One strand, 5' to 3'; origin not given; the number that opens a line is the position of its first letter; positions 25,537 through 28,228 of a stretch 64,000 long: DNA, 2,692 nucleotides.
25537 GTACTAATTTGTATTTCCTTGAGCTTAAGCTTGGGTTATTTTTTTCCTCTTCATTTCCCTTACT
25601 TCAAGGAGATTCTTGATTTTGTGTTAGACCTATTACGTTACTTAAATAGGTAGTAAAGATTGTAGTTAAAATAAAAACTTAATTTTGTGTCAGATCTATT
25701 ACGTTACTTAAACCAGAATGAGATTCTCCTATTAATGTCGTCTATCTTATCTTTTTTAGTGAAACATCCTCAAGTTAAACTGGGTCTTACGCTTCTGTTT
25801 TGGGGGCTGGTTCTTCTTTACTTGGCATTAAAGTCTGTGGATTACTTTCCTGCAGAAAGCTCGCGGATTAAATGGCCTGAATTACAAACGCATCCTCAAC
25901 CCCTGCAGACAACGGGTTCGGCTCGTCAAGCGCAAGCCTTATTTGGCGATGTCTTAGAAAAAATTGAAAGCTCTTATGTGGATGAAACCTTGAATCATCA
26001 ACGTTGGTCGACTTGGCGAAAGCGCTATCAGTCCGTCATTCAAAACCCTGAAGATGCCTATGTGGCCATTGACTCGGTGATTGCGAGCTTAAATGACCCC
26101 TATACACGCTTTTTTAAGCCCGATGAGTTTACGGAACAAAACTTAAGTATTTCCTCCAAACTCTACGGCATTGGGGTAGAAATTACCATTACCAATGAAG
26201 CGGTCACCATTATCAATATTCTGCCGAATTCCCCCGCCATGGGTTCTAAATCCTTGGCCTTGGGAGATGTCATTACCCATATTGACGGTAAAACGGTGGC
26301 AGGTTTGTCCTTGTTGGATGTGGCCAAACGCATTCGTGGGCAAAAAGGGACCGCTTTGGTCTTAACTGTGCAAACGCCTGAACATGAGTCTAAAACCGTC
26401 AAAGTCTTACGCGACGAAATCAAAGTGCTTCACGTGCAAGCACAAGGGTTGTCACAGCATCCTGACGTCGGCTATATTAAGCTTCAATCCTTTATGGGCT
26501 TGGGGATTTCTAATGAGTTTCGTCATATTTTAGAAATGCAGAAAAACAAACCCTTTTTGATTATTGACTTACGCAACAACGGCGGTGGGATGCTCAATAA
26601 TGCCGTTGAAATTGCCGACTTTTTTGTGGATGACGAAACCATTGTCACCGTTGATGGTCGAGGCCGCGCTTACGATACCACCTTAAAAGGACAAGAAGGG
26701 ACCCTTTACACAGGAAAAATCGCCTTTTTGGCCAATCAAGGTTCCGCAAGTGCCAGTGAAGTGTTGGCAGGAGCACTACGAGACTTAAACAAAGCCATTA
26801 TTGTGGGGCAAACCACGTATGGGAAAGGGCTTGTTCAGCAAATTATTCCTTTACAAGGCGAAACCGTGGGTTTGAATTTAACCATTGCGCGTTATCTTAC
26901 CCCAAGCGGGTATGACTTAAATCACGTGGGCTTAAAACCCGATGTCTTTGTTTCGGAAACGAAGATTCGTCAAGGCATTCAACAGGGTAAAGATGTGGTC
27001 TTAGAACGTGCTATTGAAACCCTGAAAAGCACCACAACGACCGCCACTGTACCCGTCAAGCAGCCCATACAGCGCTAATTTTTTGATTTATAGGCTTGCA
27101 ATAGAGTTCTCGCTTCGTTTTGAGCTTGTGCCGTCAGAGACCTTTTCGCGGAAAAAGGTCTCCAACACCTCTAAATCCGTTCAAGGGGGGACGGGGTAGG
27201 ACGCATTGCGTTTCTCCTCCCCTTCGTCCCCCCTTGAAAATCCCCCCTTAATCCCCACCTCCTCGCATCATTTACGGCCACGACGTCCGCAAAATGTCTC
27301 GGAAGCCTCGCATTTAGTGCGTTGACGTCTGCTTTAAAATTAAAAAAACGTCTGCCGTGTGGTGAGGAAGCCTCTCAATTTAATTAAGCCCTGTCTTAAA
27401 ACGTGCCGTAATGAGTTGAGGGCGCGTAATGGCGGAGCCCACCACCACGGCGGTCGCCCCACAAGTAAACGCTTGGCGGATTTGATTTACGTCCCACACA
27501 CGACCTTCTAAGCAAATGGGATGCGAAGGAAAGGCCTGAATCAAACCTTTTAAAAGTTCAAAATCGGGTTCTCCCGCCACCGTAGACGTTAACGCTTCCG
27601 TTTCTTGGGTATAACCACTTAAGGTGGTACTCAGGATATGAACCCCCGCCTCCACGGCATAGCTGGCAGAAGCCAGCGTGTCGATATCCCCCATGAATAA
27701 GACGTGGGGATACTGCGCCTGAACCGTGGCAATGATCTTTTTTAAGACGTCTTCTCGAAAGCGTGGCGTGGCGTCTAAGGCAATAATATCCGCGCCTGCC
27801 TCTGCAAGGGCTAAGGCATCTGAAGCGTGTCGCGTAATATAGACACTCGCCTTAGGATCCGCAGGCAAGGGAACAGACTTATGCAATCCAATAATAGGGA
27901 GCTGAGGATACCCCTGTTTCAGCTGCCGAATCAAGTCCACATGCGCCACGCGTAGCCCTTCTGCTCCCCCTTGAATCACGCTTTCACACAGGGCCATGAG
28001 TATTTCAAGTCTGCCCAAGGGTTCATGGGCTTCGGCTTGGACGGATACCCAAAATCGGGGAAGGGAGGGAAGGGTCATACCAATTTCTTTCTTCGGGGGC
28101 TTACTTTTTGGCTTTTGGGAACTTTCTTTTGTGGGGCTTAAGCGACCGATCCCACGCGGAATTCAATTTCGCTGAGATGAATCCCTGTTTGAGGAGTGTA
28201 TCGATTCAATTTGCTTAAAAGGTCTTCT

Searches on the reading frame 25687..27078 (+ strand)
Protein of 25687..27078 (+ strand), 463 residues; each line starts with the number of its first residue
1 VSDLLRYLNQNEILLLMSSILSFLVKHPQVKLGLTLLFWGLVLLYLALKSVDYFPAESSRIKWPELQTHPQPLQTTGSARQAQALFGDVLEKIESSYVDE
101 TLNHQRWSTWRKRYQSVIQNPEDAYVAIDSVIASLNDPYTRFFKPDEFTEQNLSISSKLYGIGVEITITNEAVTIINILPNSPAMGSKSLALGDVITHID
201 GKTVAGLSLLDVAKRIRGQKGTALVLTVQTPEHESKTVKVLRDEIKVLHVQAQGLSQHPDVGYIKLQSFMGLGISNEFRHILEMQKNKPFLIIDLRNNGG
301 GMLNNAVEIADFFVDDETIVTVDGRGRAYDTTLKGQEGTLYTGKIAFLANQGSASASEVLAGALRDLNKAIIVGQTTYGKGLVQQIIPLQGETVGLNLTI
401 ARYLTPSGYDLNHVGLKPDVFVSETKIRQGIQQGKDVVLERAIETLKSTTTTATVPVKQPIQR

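Call 35: search_protein_families(library=pfam, proteins=[window:25687-27078:+], max_evalue=0.001)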
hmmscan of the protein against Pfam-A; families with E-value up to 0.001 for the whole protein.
window:25687-27078:+ (463 aa): 4 families
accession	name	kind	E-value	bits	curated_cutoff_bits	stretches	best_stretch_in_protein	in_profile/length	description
PF03572.23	Peptidase_S41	-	1.8e-44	151.7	24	1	260-420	1-163/165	Peptidase family S41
PF13180.12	PDZ_2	-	6.9e-09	36.3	27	1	162-238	3-76/80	PDZ domain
PF00595.29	PDZ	-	1.6e-08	35.2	23.2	1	158-228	8-80/81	PDZ domain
PF17820.7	PDZ_6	-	2.9e-07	30.6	27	1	177-229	4-53/54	PDZ domain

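Call 53: find_homologous_proteins(query=window:25687-27078:+, max_evalue=1e-100)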
Query window:25687-27078:+ (463 aa): 14 proteins with E <= 1e-100 among 8000 candidates.
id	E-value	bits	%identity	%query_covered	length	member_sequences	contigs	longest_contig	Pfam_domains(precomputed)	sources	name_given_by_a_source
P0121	4.2e-281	950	97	97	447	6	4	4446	PF17820.8,PF03572.24,PF00595.30,PF13180.13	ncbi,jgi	jgi:carboxyl-terminal processing protease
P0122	6.2e-160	551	60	92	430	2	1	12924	PF03572.24,PF00595.30,PF13180.13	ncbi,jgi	jgi:carboxyl-terminal processing protease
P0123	1.6e-158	546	61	91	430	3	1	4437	PF03572.24,PF00595.30,PF13180.13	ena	-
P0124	1.4e-152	527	57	91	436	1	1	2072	PF17820.8,PF03572.24,PF00595.30,PF13180.13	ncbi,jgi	jgi:carboxyl-terminal processing protease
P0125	1.6e-151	523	57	90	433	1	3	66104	PF17820.8,PF03572.24,PF00595.30,PF13180.13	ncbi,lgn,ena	-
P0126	1.6e-149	517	55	93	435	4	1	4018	PF17820.8,PF03572.24,PF00595.30,PF13180.13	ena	-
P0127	8.0e-148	511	54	91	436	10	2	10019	PF17820.8,PF03572.24,PF00595.30,PF13180.13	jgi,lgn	jgi:carboxyl-terminal processing protease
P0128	6.0e-147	508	59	80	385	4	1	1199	PF17820.8,PF03572.24,PF00595.30,PF13180.13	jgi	jgi:carboxyl-terminal processing protease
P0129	6.1e-147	508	53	93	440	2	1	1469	PF17820.8,PF03572.24,PF00595.30,PF13180.13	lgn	-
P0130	1.0e-146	507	54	91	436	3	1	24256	PF17820.8,PF03572.24,PF00595.30,PF13180.13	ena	-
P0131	2.3e-142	493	53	92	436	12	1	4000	PF17820.8,PF03572.24,PF00595.30,PF13180.13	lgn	-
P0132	3.1e-133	463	51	96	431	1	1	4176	PF17820.8,PF03572.24,PF00595.30,PF13180.13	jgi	jgi:carboxyl-terminal processing protease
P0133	1.5e-128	448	57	81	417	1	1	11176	PF17820.8,PF03572.24,PF00595.30,PF13180.13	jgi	jgi:carboxyl-terminal processing protease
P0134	4.2e-126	439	57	79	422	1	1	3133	PF17820.8,PF03572.24,PF00595.30,PF13180.13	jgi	jgi:carboxyl-terminal processing protease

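Call 54: find_encoding_contigs(protein=P0121, flank=5000, max_places=8)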
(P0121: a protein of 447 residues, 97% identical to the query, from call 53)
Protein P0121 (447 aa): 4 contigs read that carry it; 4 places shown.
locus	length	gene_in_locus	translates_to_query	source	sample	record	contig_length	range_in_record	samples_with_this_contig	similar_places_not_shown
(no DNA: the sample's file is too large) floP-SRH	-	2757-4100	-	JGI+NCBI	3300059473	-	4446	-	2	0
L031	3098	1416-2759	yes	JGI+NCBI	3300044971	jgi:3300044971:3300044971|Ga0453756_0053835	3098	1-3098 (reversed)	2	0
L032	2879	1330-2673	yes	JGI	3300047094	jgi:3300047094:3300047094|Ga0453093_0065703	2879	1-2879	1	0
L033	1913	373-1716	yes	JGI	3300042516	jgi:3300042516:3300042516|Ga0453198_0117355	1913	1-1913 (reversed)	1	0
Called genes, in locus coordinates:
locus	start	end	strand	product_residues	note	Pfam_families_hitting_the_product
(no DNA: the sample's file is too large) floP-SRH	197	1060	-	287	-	PF02219:MTHFR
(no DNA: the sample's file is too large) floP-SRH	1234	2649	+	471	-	PF00483:NTP_transferase, PF22640:ManC_GMP_beta-helix (faint), PF01050:MannoseP_isomer, PF07883:Cupin_2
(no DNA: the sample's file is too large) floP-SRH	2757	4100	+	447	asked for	PF00595:PDZ, PF13180:PDZ_2, PF17820:PDZ_6, PF03572:Peptidase_S41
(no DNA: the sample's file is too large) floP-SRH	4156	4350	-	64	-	-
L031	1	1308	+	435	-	?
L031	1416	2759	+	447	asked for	PF00595:PDZ, PF13180:PDZ_2, PF17820:PDZ_6, PF03572:Peptidase_S41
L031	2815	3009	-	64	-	-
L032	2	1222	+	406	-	PF00483:NTP_transferase, PF22640:ManC_GMP_beta-helix (faint), PF01050:MannoseP_isomer, PF07883:Cupin_2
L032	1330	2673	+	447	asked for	PF00595:PDZ, PF13180:PDZ_2, PF17820:PDZ_6, PF03572:Peptidase_S41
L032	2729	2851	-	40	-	-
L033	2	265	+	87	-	PF01050:MannoseP_isomer, PF07883:Cupin_2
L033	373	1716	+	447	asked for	PF00595:PDZ, PF13180:PDZ_2, PF17820:PDZ_6, PF03572:Peptidase_S41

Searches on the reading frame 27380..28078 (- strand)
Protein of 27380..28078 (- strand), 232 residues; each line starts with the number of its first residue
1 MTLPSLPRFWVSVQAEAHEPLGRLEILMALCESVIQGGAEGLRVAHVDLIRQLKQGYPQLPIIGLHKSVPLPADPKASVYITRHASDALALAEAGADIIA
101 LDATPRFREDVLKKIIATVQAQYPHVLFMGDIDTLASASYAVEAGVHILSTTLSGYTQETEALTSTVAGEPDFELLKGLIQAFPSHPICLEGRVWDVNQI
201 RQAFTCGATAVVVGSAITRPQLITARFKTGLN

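Call 26: find_encoding_contigs(protein=window:27380-28078:-, flank=3000, max_places=10)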
Protein window:27380-28078:- (232 aa): no gene with exactly this product is on record in the collection.

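Call 27: find_homologous_proteins(query=window:27380-28078:-, max_evalue=1e-30)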
Query window:27380-28078:- (232 aa): 2911 proteins with E <= 1e-30 among 8000 candidates; the best 120 are listed.
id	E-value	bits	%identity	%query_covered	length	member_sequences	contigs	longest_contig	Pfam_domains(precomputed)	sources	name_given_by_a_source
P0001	2.7e-138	477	95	100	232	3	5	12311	PF00478.32,PF04131.21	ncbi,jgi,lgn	jgi:N-acylglucosamine-6-phosphate 2-epimerase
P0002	9.1e-81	289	61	100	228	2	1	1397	PF00478.32,PF04131.21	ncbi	-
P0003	1.1e-80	289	61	100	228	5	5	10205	PF00478.32,PF04131.21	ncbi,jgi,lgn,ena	ncbi:MAG: N-acetylmannosamine-6-phosphate 2-epimerase [Vampirovibrionales bacterium]|jgi:N-acylgluco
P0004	5.6e-79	283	59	100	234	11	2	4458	PF00478.32,PF04131.21,PF00977.28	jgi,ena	jgi:N-acylglucosamine-6-phosphate 2-epimerase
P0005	8.3e-79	282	59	98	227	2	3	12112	PF00478.32,PF04131.21,PF00977.28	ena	-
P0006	8.2e-78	279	59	100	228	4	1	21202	PF00478.32,PF04131.21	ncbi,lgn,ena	-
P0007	2.0e-77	278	60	99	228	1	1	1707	PF00478.32,PF04131.21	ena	-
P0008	2.7e-76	274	60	98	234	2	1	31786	PF00478.32,PF04131.21,PF00977.28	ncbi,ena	-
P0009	2.8e-76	274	60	97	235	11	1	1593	PF00478.32,PF04131.21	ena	-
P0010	2.9e-76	274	58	99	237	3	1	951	PF04131.21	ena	-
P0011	4.1e-76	274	59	98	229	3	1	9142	PF00478.32,PF04131.21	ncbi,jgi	jgi:N-acylglucosamine-6-phosphate 2-epimerase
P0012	8.7e-70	253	56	100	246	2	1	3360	PF04131.21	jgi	jgi:N-acylglucosamine-6-phosphate 2-epimerase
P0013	1.0e-67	246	55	97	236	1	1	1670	PF00478.32,PF04131.21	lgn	-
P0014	5.8e-66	240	58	97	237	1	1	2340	PF00478.32,PF04131.21,PF00977.28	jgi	jgi:N-acylglucosamine-6-phosphate 2-epimerase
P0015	6.3e-65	237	52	98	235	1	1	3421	PF04131.21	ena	-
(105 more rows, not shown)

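Call 28: find_encoding_contigs(protein=P0001, flank=6000, max_places=10)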
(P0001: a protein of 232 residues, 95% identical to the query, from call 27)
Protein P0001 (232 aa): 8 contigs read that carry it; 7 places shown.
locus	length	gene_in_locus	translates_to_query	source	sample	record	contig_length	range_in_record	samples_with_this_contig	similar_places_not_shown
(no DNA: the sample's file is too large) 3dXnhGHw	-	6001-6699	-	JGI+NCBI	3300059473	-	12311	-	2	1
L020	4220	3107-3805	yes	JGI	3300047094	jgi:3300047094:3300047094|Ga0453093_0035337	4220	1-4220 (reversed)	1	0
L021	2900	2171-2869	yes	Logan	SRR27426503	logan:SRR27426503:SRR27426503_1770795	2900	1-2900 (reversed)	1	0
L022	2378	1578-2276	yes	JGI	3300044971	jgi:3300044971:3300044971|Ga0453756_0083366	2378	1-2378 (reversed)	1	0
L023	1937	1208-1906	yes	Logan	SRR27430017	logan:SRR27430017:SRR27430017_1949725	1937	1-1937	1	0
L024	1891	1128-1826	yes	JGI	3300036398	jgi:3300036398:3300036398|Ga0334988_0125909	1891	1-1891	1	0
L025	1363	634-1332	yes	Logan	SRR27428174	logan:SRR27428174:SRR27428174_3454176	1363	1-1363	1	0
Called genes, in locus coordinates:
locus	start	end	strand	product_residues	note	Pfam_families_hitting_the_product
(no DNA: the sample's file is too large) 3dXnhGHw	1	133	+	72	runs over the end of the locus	-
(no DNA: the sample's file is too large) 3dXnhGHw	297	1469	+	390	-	PF01041:DegT_DnrJ_EryC1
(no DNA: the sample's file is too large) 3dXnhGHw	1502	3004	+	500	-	PF18073:Zn_ribbon_LapB, PF13481:AAA_25, PF03796:DnaB_C (faint), PF06745:ATPase, PF00004:AAA (faint), PF02702:KdpD (weak), PF13541:ChlI, PF05362:Lon_C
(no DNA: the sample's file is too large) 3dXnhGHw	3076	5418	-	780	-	PF03477:ATP-cone, PF00317:Ribonuc_red_lgN, PF02867:Ribonuc_red_lgC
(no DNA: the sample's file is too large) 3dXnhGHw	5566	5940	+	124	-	PF05258:DciA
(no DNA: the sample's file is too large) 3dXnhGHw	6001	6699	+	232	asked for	PF04131:NanE, PF00478:IMPDH (weak)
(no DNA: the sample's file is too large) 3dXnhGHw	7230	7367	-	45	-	?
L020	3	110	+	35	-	?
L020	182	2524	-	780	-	PF03477:ATP-cone, PF00317:Ribonuc_red_lgN, PF02867:Ribonuc_red_lgC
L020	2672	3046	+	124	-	PF05258:DciA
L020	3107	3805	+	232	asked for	PF04131:NanE, PF00478:IMPDH (weak)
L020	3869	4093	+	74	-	-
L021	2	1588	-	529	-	?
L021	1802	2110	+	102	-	PF05258:DciA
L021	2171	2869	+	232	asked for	PF04131:NanE, PF00478:IMPDH (weak)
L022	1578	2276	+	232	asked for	PF04131:NanE, PF00478:IMPDH (weak)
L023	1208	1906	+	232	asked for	PF04131:NanE, PF00478:IMPDH (weak)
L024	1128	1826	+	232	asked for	PF04131:NanE, PF00478:IMPDH (weak)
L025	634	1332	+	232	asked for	PF04131:NanE, PF00478:IMPDH (weak)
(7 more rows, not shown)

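Call 50: find_encoding_contigs(protein=P0003, flank=2500, max_places=4)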
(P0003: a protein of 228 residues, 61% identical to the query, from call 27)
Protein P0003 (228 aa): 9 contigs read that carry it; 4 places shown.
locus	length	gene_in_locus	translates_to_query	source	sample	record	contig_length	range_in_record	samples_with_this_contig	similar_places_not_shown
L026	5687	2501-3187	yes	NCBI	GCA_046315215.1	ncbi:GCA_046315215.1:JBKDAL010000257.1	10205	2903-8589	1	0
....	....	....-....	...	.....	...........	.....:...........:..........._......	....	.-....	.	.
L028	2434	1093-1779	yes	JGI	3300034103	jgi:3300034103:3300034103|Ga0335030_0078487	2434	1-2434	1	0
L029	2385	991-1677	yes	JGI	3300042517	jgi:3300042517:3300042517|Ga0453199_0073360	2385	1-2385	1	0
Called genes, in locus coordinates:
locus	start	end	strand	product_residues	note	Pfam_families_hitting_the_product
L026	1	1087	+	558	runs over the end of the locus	PF00072:Response_reg (faint)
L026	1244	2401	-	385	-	PF21088:MS_channel_1st (weak), PF00924:MS_channel_2nd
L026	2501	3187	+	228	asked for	PF00478:IMPDH (faint), PF04131:NanE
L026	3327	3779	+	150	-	PF09148:DUF1934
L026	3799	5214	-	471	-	-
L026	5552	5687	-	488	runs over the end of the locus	PF04715:, PF00425:Chorismate_bind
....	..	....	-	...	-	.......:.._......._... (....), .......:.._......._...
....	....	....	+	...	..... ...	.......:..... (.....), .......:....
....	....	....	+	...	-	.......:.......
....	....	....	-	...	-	-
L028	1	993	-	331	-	?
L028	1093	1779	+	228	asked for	PF00478:IMPDH (faint), PF04131:NanE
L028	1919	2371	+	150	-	PF09148:DUF1934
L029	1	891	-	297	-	?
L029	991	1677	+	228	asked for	PF00478:IMPDH (faint), PF04131:NanE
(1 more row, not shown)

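Call 51: find_encoding_contigs(protein=P0008, flank=2500, max_places=3)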
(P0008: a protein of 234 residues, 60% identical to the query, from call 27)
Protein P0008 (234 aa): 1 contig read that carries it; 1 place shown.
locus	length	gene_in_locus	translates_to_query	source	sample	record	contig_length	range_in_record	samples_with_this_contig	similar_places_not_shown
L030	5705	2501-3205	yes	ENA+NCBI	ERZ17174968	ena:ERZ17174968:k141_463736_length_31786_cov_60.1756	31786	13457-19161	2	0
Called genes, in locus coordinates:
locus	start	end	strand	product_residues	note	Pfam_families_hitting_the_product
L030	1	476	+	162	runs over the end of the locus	PF16798:DUF5069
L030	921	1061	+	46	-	-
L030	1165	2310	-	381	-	PF21088:MS_channel_1st (weak), PF00924:MS_channel_2nd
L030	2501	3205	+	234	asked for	PF04131:NanE, PF00478:IMPDH (weak), PF00977:His_biosynth (faint)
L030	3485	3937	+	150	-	PF09148:DUF1934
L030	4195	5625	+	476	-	-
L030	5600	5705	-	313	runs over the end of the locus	PF02899:Phage_int_SAM_1, PF13495:Phage_int_SAM_4 (weak), PF00589:Phage_integrase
